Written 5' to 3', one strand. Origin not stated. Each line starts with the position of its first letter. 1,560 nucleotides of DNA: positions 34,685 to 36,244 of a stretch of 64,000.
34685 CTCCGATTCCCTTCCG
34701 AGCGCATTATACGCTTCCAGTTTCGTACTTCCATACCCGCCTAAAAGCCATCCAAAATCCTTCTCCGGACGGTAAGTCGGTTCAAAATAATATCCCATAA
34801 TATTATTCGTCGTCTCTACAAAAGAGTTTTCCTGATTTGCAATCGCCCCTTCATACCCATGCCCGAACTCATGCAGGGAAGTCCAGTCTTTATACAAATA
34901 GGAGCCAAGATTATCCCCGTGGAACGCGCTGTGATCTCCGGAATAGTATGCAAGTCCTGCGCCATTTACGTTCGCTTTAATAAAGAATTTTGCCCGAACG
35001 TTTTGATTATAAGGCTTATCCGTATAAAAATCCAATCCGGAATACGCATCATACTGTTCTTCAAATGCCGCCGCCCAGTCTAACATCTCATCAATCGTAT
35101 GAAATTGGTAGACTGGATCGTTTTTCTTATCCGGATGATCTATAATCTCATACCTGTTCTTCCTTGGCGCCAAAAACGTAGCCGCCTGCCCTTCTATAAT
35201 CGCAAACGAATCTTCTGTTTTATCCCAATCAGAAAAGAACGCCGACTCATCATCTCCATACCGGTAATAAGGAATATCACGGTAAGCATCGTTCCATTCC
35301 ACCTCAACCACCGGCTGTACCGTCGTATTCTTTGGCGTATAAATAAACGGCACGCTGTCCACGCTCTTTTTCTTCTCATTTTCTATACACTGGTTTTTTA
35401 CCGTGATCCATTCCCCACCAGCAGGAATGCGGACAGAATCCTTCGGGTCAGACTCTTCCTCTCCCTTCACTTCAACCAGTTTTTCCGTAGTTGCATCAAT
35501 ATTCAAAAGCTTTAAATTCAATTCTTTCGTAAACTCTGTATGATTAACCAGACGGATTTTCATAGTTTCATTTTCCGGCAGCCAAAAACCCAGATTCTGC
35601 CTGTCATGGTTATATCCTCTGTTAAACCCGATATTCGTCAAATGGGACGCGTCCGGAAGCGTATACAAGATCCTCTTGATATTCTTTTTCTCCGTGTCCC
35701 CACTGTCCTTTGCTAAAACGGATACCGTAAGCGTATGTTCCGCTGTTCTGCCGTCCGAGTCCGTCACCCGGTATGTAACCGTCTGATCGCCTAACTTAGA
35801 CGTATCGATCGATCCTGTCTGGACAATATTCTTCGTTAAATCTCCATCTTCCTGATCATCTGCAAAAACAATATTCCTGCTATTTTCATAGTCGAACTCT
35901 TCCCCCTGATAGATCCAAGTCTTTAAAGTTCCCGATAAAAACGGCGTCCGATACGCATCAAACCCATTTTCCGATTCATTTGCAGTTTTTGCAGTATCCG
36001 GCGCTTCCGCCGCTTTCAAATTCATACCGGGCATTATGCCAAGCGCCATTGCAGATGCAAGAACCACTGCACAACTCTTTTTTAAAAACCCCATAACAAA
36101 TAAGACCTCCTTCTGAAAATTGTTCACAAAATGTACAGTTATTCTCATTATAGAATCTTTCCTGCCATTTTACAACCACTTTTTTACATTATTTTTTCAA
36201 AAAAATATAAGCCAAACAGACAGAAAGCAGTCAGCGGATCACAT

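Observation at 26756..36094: Secreted multidomain M60-like metalloprotease of 3112 aa with near-identical 237-bp tandem repeats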

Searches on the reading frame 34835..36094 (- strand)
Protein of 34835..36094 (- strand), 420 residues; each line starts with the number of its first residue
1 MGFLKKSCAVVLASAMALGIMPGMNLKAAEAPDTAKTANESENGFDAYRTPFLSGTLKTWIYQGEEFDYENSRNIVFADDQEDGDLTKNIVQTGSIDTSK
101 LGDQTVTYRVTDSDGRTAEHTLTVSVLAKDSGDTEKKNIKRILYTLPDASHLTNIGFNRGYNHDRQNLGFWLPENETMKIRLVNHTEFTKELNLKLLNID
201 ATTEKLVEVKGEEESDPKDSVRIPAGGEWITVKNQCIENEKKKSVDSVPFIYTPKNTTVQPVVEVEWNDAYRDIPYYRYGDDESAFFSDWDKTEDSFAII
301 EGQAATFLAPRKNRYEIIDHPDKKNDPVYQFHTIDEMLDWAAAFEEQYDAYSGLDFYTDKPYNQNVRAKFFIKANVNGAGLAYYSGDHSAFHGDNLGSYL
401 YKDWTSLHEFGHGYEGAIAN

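Call 12: search_protein_families(library=pfam, proteins=[window:34835-36094:-], max_evalue=0.1)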
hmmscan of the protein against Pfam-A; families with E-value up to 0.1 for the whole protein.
window:34835-36094:- (420 aa): 4 families
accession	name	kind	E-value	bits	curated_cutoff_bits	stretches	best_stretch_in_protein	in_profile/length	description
PF16403.11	Bact_surface_Ig-like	-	4e-11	43.2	27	1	53-126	3-71/71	Bacterial surface protein, Ig-like domain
PF07523.18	Big_3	-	0.0029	18.3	21.2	1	58-126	5-68/68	Bacterial Ig-like domain (group 3)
PF17963.7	Big_9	-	0.012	17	23.6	1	96-124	60-88/89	Bacterial Ig domain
PF02494.22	HYR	-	0.081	13.7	21.7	0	95-126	50-81/81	HYR domain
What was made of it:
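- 35717..35938 (-): Bact_surface_Ig-like domain (PF16403, formerly DUF5011), aa 53-126. 43.2 bits against a cut-off of 27 (call 12).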
